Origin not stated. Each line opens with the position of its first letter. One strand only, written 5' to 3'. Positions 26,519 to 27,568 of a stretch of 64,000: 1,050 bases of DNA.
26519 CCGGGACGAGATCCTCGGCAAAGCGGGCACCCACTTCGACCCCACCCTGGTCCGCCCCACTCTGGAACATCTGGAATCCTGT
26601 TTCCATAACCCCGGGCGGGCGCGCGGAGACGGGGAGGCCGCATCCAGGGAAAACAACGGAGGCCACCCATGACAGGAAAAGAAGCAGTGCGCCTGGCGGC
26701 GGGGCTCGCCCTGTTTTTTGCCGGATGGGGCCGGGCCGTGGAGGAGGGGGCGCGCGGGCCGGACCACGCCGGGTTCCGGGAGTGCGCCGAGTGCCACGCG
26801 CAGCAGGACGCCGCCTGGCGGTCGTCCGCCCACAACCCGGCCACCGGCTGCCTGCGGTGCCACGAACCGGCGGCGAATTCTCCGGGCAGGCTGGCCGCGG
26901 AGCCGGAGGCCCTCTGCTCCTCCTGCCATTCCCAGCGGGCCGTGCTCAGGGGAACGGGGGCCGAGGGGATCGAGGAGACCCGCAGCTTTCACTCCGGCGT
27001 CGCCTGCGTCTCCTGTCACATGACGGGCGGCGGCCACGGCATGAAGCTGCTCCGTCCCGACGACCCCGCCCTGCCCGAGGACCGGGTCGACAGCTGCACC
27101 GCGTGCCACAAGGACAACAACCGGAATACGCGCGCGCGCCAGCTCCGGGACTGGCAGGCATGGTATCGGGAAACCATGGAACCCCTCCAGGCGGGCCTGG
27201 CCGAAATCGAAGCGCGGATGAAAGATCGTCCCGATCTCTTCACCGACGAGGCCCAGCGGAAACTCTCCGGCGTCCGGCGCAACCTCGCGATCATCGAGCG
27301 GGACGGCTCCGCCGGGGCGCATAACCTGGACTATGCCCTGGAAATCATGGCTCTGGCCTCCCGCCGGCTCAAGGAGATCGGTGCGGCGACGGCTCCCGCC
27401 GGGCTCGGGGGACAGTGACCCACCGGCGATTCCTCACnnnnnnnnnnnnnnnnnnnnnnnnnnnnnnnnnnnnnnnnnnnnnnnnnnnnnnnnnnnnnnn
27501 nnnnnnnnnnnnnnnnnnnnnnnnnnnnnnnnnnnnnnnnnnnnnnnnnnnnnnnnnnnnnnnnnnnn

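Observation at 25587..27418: HD-GYP response regulator translationally coupled to a secreted pentaheme cytochrome c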

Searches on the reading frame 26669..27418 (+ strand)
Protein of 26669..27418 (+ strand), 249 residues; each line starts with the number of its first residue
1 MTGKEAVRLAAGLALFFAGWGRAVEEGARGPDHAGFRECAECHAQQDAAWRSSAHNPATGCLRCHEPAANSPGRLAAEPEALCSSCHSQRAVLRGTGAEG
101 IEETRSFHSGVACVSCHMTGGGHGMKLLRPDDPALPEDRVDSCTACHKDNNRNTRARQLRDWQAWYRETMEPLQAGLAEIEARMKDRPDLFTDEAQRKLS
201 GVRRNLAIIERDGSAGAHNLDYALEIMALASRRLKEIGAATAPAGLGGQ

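Call 3: search_protein_families(library=pfam, proteins=[window:26669-27418:+], max_evalue=0.01)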
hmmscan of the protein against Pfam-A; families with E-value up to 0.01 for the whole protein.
window:26669-27418:+ (249 aa): 7 families
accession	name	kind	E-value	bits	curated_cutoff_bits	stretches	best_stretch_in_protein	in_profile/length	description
PF09699.15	Paired_CXXCH_1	-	1.7e-08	34.5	20.6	1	58-89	4-38/41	Doubled CXXCH motif (Paired_CXXCH_1)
PF13435.11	Cytochrome_C554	-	1.6e-07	32.6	20.8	1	38-117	1-83/84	Cytochrome c554 and c-prime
PF14537.11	Cytochrom_c3_2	-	1.5e-06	29.1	25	1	58-119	5-66/79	Cytochrome c3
PF22113.1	Mtrc-MtrF_II-IV_dom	-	1.3e-05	25.3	30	1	38-149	8-129/176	Outer membrane cytochrome MtrC/MtrF-like, domains II/IV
PF14522.11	Cytochrome_C7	-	2.1e-05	24.7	24.8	0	80-148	13-67/67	Cytochrome c7 and related cytochrome c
PF02085.21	Cytochrom_CIII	-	0.00029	21.6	22.9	0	106-159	26-65/101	Class III cytochrome C family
PF02335.20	Cytochrom_C552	-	0.0021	17.6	24.1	1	108-189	242-323/438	Cytochrome c552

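Call 4: search_protein_families(library=ncbifam, proteins=[window:26669-27418:+], max_evalue=0.01)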
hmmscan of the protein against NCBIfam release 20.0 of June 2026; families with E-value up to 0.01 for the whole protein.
window:26669-27418:+ (249 aa): 8 families
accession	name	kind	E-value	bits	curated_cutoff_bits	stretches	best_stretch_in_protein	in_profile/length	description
TIGR03508.1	decahem_SO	subfamily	9.8e-09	35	192.2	1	37-150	71-177/258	DmsE family decaheme c-type cytochrome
NF041198.1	UshA_like_PCGU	equivalog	3.2e-08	32.6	275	1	31-151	403-512/519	UshA-like (seleno)protein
TIGR01905.1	paired_CXXCH_1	subfamily_domain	6.4e-08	32.4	25.2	1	55-90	1-39/41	doubled CXXCH domain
NF041028.1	decahem_GSU2203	exception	3e-07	30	325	1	39-150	104-210/317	GSU2203 family decaheme c-type cytochrome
NF043010.1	Cyt554_Nsmonas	equivalog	5.3e-06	26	400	1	30-120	26-118/238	cytochrome c-550 CycA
NF040967.1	cytc_ExtN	equivalog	0.0042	16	200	0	103-152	31-74/415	selenite/tellurite reduction operon c-type cytochrome ExtN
NF040968.1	FeS_ExtO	equivalog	0.0047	15.8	200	0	103-152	31-74/416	selenite/tellurite reduction operon b-type cytochrome iron-sulfur cluster-binding subunit ExtO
TIGR03146.1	cyt_nit_nrfB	equivalog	0.0083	16.4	166.6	0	77-119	8-49/145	cytochrome c nitrite reductase pentaheme subunit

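Call 5: find_homologous_proteins(query=window:26669-27418:+, max_evalue=0.001)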
Query window:26669-27418:+ (249 aa): 120 proteins with E <= 0.001 among 3199 candidates.
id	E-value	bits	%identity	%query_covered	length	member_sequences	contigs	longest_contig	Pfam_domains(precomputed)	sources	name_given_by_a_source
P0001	1.2e-163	561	99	100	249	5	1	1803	PF09699.16,PF14537.12,PF13435.12,PF22113.2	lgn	-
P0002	7.5e-134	463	82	100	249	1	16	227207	PF09699.16,PF14537.12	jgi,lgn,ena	jgi:predicted CXXCH cytochrome family protein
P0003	3.9e-128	444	81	97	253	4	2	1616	PF09699.16,PF14537.12,PF13435.12,PF14522.12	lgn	-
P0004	1.6e-81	292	50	96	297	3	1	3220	PF09699.16,PF14537.12,PF13435.12,PF14522.12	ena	-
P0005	2.0e-80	288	49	96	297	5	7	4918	PF09699.16,PF14537.12,PF13435.12,PF02085.22,PF14522.12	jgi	jgi:predicted CXXCH cytochrome family protein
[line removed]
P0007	4.0e-78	281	46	94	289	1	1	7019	PF09699.16,PF14537.12,PF13435.12,PF02085.22,PF14522.12,PF22113.2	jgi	jgi:predicted CXXCH cytochrome family protein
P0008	4.9e-77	277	65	73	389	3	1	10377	PF09699.16,PF14537.12,PF13435.12,PF14522.12,PF22113.2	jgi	-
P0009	6.9e-77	277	49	94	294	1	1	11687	PF09699.16,PF14537.12,PF13435.12,PF02085.22,PF02335.21,PF14522.12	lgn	-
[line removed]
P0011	1.6e-76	275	51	85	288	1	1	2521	PF09699.16,PF14537.12,PF14522.12,PF22113.2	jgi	jgi:predicted CXXCH cytochrome family protein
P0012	7.6e-76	273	62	79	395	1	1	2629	PF09699.16,PF14537.12,PF13435.12,PF14522.12,PF22113.2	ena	-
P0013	9.1e-76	273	46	84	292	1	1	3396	PF09699.16,PF14537.12,PF13435.12,PF14522.12,PF22113.2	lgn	-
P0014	3.4e-75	271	46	87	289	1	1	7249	PF09699.16,PF14537.12,PF13435.12,PF02085.22,PF14522.12,PF22113.2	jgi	jgi:predicted CXXCH cytochrome family protein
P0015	3.6e-75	271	46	96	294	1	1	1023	PF09699.16,PF14537.12,PF13435.12,PF02085.22,PF14522.12,PF22113.2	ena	-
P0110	6.9e-60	221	54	73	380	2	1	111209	PF09699.16,PF14537.12,PF13435.12,PF14522.12,PF22113.2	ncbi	ncbi:cytochrome c3 family protein [Thermodesulfobacteriota bacterium]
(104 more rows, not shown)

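Call 6: find_encoding_contigs(protein=P0002, flank=6000, max_places=3)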
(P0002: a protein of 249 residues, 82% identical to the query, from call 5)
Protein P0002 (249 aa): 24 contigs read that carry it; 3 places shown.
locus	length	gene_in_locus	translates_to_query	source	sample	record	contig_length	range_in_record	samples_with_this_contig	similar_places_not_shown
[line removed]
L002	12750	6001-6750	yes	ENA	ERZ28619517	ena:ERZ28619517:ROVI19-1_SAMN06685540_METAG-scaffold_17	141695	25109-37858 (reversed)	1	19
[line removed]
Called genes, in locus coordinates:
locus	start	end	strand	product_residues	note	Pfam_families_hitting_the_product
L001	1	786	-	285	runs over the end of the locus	PF00149:Metallophos, PF12850:Metallophos_2 (faint)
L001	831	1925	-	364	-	PF00294:PfkB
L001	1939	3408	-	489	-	PF03446:NAD_binding_2, PF00393:6PGD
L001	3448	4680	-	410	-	PF09861:Lar_N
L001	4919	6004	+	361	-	PF00072:Response_reg, PF13487:HD_5, PF01966:HD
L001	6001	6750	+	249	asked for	PF14537:Cytochrom_c3_2 (faint), PF09699:Paired_CXXCH_1 (weak)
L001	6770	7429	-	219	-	PF00730:HhH-GPD, PF00633:HHH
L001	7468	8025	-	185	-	PF00581:Rhodanese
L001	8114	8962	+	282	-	PF00037:Fer4, PF12797:Fer4_2 (weak), PF12837:Fer4_6, PF12838:Fer4_7 (faint), PF13187:Fer4_9 (weak), PF13237:Fer4_10, PF14697:Fer4_21 (weak), PF27217:AF_0155, +1 more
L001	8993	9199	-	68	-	PF07311:Dodecin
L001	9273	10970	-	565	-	PF00916:Sulfate_transp, PF01740:STAS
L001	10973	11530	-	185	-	PF04143:Sulf_transp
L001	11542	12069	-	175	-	PF04143:Sulf_transp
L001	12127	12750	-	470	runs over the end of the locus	PF00753:Lactamase_B, PF00581:Rhodanese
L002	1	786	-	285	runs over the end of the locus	PF00149:Metallophos, PF12850:Metallophos_2 (faint)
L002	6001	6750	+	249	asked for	PF14537:Cytochrom_c3_2 (faint), PF09699:Paired_CXXCH_1 (weak)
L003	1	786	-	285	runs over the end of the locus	PF00149:Metallophos, PF12850:Metallophos_2 (faint)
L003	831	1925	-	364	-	PF00294:PfkB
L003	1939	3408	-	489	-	PF03446:NAD_binding_2, PF00393:6PGD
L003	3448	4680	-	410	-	PF09861:Lar_N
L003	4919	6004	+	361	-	PF00072:Response_reg, PF13487:HD_5, PF01966:HD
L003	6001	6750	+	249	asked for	PF14537:Cytochrom_c3_2 (faint), PF09699:Paired_CXXCH_1 (weak)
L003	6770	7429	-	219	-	PF00730:HhH-GPD, PF00633:HHH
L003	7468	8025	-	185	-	PF00581:Rhodanese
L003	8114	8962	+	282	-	PF00037:Fer4, PF12797:Fer4_2 (weak), PF12837:Fer4_6, PF12838:Fer4_7 (faint), PF13187:Fer4_9 (weak), PF13237:Fer4_10, PF14697:Fer4_21 (weak), PF27217:AF_0155, +1 more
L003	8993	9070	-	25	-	?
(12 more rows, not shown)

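Call 7: find_encoding_contigs(protein=P0006, flank=6000, max_places=2)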
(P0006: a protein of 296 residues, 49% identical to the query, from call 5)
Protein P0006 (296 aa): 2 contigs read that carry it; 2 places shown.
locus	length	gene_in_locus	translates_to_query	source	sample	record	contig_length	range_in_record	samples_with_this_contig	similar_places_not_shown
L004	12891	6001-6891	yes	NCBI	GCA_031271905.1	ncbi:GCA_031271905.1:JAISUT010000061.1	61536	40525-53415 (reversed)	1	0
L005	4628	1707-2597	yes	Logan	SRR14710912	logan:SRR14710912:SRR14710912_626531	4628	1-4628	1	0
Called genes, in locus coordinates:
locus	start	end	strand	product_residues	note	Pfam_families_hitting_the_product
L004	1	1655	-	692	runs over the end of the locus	PF13492:GAF_3 (faint), PF02518:HATPase_c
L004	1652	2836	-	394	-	PF13439:Glyco_transf_4 (faint), PF00534:Glycos_transf_1, PF13692:Glyco_trans_1_4, PF13524:Glyco_trans_1_2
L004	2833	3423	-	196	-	PF00132:Hexapep (faint)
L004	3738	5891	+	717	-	PF00270:DEAD (faint), PF04851:ResIII, PF13604:AAA_30 (faint), PF17757:UvrB_inter, PF27431:UvrB_3rd, PF00271:Helicase_C, PF12344:UvrB, PF02151:UVR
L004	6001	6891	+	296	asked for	PF22113:Mtrc-MtrF_II-IV_dom (faint), PF02085:Cytochrom_CIII (faint), PF14522:Cytochrome_C7 (faint), PF14537:Cytochrom_c3_2 (faint), PF13435:Cytochrome_C554 (faint), PF09699:Paired_CXXCH_1 (weak)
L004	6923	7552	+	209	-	PF02525:Flavodoxin_2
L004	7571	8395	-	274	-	PF12837:Fer4_6 (faint), PF12838:Fer4_7 (weak), PF13187:Fer4_9 (weak), PF14697:Fer4_21 (weak), PF13484:Fer4_16 (faint), PF00037:Fer4 (weak), PF14512:TM1586_NiRdase (faint), PF00881:Nitroreductase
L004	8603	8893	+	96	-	PF07238:PilZ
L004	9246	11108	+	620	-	PF02321:OEP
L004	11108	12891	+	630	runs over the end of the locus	PF02321:OEP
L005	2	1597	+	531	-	?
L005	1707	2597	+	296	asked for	PF22113:Mtrc-MtrF_II-IV_dom (faint), PF02085:Cytochrom_CIII (faint), PF14522:Cytochrome_C7 (faint), PF14537:Cytochrom_c3_2 (faint), PF13435:Cytochrome_C554 (faint), PF09699:Paired_CXXCH_1 (weak)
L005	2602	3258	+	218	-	PF02525:Flavodoxin_2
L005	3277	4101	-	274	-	PF12837:Fer4_6 (faint), PF12838:Fer4_7 (weak), PF13187:Fer4_9 (weak), PF14697:Fer4_21 (weak), PF13484:Fer4_16 (faint), PF00037:Fer4 (weak), PF14512:TM1586_NiRdase (faint), PF00881:Nitroreductase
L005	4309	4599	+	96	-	PF07238:PilZ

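Call 8: find_encoding_contigs(protein=P0110, flank=6000, max_places=2)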
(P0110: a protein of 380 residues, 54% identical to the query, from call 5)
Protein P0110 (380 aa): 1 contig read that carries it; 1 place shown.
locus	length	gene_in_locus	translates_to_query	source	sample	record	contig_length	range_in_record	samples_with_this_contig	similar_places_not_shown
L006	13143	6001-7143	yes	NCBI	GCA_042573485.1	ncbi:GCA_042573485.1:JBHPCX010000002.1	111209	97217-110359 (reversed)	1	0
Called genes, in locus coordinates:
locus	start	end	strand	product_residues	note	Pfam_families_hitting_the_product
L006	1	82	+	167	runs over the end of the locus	PF04893:Yip1 (weak)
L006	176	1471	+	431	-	PF00860:Xan_ur_permease, PF16983:MFS_MOT1 (weak)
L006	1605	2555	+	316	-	PF02737:3HCDH_N, PF00725:3HCDH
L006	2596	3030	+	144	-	-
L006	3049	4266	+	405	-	PF06792:UPF0261, PF23189:UPF0261_C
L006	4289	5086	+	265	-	PF00106:adh_short, PF08659:KR, PF13561:adh_short_C2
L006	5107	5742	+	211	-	PF00857:Isochorismatase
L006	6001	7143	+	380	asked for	PF14522:Cytochrome_C7 (faint), PF14537:Cytochrom_c3_2 (faint), PF22113:Mtrc-MtrF_II-IV_dom (faint), PF13435:Cytochrome_C554 (weak), PF09699:Paired_CXXCH_1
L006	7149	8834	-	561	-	PF02776:TPP_enzyme_N, PF00205:TPP_enzyme_M, PF02775:TPP_enzyme_C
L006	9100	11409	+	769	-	PF01315:Ald_Xan_dh_C, PF02738:MoCoBD_1, PF20256:MoCoBD_2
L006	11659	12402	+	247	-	PF12838:Fer4_7 (faint), PF13187:Fer4_9 (faint), PF25160:LdpA_Fe-S-bd (faint), PF12837:Fer4_6 (faint), PF13247:Fer4_11, PF00037:Fer4 (weak), PF12797:Fer4_2 (weak), PF13237:Fer4_10 (weak), +1 more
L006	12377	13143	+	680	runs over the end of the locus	PF02730:AFOR_N, PF01314:AFOR_C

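Call 10: find_related_loci(query=A1, collection=genome_contigs, flank=6000)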
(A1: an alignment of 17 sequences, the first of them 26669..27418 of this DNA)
Query A1 (249 aa) in genome_contigs; peptide patterns used: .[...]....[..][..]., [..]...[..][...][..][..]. (x = any residue, [..] = any of these).
96 stretches matched a pattern; 39 encode a relative of the query (tblastn E <= 1e-3); 39 distinct loci.
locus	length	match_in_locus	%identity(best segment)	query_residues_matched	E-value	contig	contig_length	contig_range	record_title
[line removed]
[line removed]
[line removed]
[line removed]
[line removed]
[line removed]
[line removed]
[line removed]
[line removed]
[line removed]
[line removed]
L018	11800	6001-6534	54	61-237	1e-66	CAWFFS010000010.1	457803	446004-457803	MAG: uncultured delta proteobacterium isolate MFD02416.bin.2.25 genome assembly, contig: contig_3048, whole genome shotg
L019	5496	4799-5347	55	59-240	2e-66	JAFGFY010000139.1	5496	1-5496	MAG: Deltaproteobacteria bacterium isolate Zod_Metabat.1351 k87_3775923, whole genome shotgun sequence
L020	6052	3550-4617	55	29-241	4e-66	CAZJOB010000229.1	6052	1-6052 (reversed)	MAG TPA_asm: uncultured Desulfatiglans sp. isolate SRP192927_co6_698 genome assembly, contig: NODE_35950_length_6052_cov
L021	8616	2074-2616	54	61-240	6e-66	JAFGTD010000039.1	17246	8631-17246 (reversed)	MAG: Acidobacteria bacterium isolate Zod_Metabat.95 k87_1980129, whole genome shotgun sequence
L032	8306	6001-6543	53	61-240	3e-61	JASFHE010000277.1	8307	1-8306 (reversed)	MAG: Desulfobacteraceae bacterium isolate D0608M12metaG_Bin_560 D0608M12metaG_FD_scaffold_713_c1, whole genome shotgun s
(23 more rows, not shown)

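Call 25: find_encoding_contigs(protein=P0003, flank=5000, max_places=3)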
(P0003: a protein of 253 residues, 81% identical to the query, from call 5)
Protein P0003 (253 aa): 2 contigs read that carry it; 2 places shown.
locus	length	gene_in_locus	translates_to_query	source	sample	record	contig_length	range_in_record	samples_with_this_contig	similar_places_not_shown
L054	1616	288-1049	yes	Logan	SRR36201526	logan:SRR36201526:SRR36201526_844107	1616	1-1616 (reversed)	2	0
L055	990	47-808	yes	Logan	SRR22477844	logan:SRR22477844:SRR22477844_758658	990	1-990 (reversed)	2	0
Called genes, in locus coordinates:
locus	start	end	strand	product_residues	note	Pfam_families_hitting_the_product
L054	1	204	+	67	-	?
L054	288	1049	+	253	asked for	PF14522:Cytochrome_C7 (faint), PF14537:Cytochrom_c3_2 (faint), PF13435:Cytochrome_C554 (faint), PF09699:Paired_CXXCH_1 (weak)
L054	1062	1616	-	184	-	?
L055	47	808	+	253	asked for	PF14522:Cytochrome_C7 (faint), PF14537:Cytochrom_c3_2 (faint), PF13435:Cytochrome_C554 (faint), PF09699:Paired_CXXCH_1 (weak)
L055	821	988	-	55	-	?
